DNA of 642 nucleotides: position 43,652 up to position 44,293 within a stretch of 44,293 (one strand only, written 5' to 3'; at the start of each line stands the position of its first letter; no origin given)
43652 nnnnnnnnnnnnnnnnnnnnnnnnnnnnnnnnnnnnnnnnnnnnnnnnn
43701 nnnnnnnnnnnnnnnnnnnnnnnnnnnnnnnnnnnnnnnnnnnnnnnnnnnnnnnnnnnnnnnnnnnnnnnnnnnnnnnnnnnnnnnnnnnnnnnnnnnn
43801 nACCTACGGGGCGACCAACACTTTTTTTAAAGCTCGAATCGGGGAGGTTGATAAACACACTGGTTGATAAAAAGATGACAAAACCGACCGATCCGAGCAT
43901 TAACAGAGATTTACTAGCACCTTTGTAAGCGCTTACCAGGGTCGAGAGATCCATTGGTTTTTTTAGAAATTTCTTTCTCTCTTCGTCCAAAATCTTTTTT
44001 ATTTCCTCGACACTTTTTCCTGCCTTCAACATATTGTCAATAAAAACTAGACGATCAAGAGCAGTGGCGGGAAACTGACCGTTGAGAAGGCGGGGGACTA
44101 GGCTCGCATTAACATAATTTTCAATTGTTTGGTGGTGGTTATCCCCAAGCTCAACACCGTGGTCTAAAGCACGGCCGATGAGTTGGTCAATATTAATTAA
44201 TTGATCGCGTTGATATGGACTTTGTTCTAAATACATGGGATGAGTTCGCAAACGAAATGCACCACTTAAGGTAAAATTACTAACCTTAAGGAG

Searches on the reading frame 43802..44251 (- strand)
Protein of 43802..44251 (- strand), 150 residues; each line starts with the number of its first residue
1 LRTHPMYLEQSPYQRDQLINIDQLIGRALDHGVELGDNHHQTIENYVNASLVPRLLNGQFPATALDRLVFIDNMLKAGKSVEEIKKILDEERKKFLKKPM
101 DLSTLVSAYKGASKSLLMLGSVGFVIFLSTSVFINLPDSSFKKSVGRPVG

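Call 6: search_protein_families(library=pfam, proteins=[window:43802-44251:-], max_evalue=1)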
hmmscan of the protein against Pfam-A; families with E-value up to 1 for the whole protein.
window:43802-44251:- (150 aa): 4 families
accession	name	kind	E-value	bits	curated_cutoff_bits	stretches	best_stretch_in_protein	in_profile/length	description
PF13411.12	MerR_1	-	0.0023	18.4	21.6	1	58-90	36-68/69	MerR HTH family regulatory protein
PF08876.17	DUF1836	-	0.0047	17.4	27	1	40-103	37-99/105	Domain of unknown function (DUF1836)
PF05184.20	SapB_1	-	0.064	13.7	25.2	1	70-90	12-32/38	Saposin-like type B, region 1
PF04867.17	DUF643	-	0.087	13.9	25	1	74-112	47-85/114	Protein of unknown function (DUF643)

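Call 7: search_protein_families(library=ncbifam, proteins=[window:43802-44251:-], max_evalue=1)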
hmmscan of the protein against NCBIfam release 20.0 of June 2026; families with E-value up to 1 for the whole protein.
window:43802-44251:- (150 aa): 1 family
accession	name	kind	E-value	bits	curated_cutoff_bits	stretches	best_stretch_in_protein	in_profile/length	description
NF000111.1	stregram_VatD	exception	0.15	11.8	400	1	4-67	101-166/209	streptogramin A O-acetyltransferase Vat(D)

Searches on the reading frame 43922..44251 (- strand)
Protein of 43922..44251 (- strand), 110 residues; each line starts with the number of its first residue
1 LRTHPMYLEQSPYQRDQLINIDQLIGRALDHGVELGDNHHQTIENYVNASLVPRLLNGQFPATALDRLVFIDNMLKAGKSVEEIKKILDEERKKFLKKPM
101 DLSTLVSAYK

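Call 19: search_solved_structures(query=window:43922-44251:-, max_evalue=10, show_alignments=3)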
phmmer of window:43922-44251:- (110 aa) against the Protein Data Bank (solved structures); distinct sequences matched with E-value up to 10: 4.
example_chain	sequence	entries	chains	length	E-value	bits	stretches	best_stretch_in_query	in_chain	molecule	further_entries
8svz_A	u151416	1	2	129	0.83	13.3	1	75-108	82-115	Two-component response regulator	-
1khr_A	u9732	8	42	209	1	13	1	4-67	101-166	STREPTOGRAMIN A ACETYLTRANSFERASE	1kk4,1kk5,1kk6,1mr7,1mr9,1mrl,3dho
7hzv_A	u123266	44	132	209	1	13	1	4-67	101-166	Streptogramin A acetyltransferase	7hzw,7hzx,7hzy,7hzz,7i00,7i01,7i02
8oys_A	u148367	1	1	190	2.9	11.5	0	69-101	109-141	De novo designed TIM-barrel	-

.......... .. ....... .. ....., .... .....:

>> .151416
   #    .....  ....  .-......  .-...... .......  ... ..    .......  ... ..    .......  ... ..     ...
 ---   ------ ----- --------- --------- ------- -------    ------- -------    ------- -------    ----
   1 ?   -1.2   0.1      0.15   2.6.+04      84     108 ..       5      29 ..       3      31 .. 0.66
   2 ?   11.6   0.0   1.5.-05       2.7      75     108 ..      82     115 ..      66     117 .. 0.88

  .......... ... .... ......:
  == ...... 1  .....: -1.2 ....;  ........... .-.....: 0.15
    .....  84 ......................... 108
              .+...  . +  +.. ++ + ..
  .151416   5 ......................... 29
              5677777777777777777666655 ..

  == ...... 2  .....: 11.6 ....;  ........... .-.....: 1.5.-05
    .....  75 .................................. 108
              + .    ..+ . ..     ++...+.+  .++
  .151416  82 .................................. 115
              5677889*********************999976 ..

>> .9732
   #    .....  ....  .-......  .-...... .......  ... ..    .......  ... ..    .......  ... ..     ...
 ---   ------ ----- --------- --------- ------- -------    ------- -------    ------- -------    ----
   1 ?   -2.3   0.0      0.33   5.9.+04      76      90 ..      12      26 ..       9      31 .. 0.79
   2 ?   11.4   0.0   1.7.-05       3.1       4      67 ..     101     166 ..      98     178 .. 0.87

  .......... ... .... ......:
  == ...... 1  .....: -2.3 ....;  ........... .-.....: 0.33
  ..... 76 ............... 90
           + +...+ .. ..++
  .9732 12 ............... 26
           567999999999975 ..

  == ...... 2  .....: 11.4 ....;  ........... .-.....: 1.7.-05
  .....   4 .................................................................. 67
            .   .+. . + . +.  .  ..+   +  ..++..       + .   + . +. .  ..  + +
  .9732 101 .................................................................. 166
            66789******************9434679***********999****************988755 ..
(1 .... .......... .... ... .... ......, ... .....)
